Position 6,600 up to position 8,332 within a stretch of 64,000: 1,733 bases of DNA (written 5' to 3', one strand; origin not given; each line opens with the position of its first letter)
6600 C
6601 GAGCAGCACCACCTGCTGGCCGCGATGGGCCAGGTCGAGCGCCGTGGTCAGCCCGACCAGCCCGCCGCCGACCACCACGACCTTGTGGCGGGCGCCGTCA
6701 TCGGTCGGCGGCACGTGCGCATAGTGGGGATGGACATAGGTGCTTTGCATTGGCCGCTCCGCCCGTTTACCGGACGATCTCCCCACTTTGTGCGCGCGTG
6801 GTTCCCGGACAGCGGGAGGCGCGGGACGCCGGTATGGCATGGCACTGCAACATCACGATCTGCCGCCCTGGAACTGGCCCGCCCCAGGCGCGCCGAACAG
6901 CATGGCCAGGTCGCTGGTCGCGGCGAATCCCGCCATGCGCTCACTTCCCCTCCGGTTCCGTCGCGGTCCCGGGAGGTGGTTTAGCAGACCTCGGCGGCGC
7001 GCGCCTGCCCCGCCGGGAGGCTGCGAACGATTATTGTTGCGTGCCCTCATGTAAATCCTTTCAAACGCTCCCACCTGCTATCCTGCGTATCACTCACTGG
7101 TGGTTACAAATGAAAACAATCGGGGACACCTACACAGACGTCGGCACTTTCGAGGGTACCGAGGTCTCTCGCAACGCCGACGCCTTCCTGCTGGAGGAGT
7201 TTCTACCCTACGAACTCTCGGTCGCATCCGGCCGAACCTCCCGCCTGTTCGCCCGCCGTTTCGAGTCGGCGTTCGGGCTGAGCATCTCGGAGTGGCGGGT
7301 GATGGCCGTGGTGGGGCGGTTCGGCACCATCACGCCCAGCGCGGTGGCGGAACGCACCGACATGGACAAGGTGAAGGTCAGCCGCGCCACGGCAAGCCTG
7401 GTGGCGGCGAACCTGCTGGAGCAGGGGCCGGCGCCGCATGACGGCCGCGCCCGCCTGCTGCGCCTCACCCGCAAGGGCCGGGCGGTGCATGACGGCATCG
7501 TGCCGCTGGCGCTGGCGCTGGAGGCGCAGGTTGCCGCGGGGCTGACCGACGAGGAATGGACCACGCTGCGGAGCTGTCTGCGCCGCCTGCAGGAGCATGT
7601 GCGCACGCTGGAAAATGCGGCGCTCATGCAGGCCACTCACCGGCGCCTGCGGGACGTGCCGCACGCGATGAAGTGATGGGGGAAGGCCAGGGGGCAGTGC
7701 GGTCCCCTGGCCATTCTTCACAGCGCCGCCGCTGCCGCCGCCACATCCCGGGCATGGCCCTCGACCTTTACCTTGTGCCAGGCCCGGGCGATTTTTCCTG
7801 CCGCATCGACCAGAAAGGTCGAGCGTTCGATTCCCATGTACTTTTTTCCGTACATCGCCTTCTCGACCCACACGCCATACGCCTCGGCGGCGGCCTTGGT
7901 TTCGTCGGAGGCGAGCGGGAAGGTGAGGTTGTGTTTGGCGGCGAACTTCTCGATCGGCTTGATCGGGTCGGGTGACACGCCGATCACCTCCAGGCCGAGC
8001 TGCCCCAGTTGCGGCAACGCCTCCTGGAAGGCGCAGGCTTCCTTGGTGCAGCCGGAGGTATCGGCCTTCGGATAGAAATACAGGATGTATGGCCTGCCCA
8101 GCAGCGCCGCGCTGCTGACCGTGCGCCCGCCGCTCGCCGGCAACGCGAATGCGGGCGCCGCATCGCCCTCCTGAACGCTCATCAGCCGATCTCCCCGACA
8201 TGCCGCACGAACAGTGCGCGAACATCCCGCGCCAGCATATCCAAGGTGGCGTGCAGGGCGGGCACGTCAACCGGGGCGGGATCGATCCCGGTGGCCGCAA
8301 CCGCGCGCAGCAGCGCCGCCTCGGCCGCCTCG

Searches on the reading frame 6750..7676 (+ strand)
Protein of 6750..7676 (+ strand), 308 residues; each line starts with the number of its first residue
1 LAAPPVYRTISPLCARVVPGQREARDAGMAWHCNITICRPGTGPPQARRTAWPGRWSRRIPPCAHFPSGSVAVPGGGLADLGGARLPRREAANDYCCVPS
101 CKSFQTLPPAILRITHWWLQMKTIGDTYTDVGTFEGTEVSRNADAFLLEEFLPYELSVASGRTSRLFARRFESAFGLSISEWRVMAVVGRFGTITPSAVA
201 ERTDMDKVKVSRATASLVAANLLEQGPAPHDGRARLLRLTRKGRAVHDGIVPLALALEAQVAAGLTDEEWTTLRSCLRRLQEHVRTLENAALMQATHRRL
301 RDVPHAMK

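Call 33: search_protein_families(library=pfam, proteins=[window:6750-7676:+])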
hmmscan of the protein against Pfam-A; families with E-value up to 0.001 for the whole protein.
window:6750-7676:+ (308 aa): 3 families
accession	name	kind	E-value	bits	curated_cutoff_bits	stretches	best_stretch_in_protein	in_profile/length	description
PF12802.13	MarR_2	-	2.3e-13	50.5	27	1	175-234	1-61/61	MarR family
PF13463.12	HTH_27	-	8.5e-06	26.4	22.2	1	178-243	2-68/68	Winged helix DNA-binding domain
PF01047.28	MarR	-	0.00024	21.4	24.6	1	177-233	1-57/59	MarR family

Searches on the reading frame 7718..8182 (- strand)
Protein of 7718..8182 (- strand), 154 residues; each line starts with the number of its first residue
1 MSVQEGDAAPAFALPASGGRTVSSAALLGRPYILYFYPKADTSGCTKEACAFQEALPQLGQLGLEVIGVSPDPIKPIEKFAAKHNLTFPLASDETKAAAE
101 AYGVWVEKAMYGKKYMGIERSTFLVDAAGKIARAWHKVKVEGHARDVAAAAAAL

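Call 33: search_protein_families(library=pfam, proteins=[window:7718-8182:-])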
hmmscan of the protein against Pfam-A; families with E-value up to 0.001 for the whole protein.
window:7718-8182:- (154 aa): 3 families
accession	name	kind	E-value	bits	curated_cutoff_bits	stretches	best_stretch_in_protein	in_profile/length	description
PF00578.27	AhpC-TSA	-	3e-37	127.7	26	1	6-132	2-122/124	AhpC/TSA family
PF08534.16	Redoxin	-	4.1e-22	79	26.6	1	4-136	1-133/148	Redoxin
PF13911.12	AhpC-TSA_2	-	0.00021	22.1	27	1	53-114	3-56/114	AhpC/TSA antioxidant enzyme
